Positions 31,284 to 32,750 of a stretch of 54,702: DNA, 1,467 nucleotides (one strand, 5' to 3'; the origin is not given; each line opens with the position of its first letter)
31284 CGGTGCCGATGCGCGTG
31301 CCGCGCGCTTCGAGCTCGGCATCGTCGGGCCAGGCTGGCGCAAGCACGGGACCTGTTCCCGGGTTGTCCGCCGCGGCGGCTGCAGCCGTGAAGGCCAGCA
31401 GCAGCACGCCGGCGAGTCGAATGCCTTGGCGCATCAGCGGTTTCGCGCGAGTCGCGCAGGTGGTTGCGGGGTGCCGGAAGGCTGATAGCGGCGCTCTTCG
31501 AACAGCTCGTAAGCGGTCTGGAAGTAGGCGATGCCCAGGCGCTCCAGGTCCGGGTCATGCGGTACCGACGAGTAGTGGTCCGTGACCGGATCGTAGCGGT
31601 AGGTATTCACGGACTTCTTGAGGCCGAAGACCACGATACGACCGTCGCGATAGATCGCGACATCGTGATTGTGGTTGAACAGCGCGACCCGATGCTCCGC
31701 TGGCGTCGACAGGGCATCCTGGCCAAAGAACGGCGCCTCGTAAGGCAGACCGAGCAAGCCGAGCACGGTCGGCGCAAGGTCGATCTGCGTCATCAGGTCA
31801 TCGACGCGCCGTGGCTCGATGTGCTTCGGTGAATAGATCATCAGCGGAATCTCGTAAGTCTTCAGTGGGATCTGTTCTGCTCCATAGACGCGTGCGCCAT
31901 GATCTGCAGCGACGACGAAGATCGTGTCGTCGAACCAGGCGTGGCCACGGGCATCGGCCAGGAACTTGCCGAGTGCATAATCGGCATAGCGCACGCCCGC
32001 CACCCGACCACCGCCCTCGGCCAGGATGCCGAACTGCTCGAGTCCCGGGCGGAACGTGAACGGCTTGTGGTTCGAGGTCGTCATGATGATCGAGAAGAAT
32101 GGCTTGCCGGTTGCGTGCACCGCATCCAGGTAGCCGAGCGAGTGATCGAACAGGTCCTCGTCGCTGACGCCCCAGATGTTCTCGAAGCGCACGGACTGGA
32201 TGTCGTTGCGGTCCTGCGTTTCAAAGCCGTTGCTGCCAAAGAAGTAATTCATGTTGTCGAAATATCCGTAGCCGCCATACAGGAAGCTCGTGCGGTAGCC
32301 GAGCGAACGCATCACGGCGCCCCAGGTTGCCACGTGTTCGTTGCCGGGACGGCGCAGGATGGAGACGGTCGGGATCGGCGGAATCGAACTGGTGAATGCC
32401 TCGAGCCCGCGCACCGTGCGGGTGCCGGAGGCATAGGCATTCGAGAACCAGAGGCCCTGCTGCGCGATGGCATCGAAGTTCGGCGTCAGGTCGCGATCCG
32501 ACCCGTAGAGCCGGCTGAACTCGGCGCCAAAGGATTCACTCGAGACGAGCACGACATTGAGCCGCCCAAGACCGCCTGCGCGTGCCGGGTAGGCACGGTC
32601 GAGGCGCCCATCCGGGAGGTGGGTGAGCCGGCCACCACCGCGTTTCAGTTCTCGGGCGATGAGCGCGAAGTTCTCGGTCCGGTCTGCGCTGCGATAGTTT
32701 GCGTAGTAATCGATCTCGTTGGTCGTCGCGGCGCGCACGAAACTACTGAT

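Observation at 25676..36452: Nine co-directional genes: a cell-surface-signalling triad (STN-type TonB-dependent transducer, ECF sigma, FecR) split by envelope/lipid-A-type modifying enzymes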

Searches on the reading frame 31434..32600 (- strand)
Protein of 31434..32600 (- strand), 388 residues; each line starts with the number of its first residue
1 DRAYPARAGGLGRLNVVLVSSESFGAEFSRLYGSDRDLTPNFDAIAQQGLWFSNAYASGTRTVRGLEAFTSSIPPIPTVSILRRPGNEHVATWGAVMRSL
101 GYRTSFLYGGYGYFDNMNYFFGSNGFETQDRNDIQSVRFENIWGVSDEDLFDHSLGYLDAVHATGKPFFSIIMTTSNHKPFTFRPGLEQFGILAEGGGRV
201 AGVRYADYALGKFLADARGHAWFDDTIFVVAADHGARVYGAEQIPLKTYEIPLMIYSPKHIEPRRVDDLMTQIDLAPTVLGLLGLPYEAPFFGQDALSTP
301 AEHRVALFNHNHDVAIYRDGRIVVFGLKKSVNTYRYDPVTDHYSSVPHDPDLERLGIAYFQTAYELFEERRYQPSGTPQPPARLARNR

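Call 54: search_solved_structures(query=window:31434-32600:-, max_evalue=1e-8, show_alignments=4)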
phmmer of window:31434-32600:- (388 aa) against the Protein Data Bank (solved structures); distinct sequences matched with E-value up to 1e-8: 7.
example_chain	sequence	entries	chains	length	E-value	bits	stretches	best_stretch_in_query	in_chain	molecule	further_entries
3lxq_A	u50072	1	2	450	1.9e-67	231.2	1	12-340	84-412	Uncharacterized protein VP1736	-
4uop_A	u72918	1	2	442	3.8e-15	59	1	9-299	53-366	LIPOTEICHOIC ACID PRIMASE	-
2w8d_A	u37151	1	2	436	2e-12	50.1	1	10-312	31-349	PROCESSED GLYCEROL PHOSPHATE LIPOTEICHOIC ACID SYNTHASE 2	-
9ihk_D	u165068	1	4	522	1e-10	44.5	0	205-286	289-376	Sulfatase_S1_30A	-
2w5q_A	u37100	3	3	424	1e-09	41.2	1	10-236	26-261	PROCESSED GLYCEROL PHOSPHATE LIPOTEICHOIC ACID SYNTHASE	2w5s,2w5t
2w5r_A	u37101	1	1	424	1.3e-09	40.8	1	10-236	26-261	PROCESSED GLYCEROL PHOSPHATE LIPOTEICHOIC ACID SYNTHASE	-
4uoo_A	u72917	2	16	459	3e-09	39.6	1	13-310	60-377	LIPOTEICHOIC ACID SYNTHASE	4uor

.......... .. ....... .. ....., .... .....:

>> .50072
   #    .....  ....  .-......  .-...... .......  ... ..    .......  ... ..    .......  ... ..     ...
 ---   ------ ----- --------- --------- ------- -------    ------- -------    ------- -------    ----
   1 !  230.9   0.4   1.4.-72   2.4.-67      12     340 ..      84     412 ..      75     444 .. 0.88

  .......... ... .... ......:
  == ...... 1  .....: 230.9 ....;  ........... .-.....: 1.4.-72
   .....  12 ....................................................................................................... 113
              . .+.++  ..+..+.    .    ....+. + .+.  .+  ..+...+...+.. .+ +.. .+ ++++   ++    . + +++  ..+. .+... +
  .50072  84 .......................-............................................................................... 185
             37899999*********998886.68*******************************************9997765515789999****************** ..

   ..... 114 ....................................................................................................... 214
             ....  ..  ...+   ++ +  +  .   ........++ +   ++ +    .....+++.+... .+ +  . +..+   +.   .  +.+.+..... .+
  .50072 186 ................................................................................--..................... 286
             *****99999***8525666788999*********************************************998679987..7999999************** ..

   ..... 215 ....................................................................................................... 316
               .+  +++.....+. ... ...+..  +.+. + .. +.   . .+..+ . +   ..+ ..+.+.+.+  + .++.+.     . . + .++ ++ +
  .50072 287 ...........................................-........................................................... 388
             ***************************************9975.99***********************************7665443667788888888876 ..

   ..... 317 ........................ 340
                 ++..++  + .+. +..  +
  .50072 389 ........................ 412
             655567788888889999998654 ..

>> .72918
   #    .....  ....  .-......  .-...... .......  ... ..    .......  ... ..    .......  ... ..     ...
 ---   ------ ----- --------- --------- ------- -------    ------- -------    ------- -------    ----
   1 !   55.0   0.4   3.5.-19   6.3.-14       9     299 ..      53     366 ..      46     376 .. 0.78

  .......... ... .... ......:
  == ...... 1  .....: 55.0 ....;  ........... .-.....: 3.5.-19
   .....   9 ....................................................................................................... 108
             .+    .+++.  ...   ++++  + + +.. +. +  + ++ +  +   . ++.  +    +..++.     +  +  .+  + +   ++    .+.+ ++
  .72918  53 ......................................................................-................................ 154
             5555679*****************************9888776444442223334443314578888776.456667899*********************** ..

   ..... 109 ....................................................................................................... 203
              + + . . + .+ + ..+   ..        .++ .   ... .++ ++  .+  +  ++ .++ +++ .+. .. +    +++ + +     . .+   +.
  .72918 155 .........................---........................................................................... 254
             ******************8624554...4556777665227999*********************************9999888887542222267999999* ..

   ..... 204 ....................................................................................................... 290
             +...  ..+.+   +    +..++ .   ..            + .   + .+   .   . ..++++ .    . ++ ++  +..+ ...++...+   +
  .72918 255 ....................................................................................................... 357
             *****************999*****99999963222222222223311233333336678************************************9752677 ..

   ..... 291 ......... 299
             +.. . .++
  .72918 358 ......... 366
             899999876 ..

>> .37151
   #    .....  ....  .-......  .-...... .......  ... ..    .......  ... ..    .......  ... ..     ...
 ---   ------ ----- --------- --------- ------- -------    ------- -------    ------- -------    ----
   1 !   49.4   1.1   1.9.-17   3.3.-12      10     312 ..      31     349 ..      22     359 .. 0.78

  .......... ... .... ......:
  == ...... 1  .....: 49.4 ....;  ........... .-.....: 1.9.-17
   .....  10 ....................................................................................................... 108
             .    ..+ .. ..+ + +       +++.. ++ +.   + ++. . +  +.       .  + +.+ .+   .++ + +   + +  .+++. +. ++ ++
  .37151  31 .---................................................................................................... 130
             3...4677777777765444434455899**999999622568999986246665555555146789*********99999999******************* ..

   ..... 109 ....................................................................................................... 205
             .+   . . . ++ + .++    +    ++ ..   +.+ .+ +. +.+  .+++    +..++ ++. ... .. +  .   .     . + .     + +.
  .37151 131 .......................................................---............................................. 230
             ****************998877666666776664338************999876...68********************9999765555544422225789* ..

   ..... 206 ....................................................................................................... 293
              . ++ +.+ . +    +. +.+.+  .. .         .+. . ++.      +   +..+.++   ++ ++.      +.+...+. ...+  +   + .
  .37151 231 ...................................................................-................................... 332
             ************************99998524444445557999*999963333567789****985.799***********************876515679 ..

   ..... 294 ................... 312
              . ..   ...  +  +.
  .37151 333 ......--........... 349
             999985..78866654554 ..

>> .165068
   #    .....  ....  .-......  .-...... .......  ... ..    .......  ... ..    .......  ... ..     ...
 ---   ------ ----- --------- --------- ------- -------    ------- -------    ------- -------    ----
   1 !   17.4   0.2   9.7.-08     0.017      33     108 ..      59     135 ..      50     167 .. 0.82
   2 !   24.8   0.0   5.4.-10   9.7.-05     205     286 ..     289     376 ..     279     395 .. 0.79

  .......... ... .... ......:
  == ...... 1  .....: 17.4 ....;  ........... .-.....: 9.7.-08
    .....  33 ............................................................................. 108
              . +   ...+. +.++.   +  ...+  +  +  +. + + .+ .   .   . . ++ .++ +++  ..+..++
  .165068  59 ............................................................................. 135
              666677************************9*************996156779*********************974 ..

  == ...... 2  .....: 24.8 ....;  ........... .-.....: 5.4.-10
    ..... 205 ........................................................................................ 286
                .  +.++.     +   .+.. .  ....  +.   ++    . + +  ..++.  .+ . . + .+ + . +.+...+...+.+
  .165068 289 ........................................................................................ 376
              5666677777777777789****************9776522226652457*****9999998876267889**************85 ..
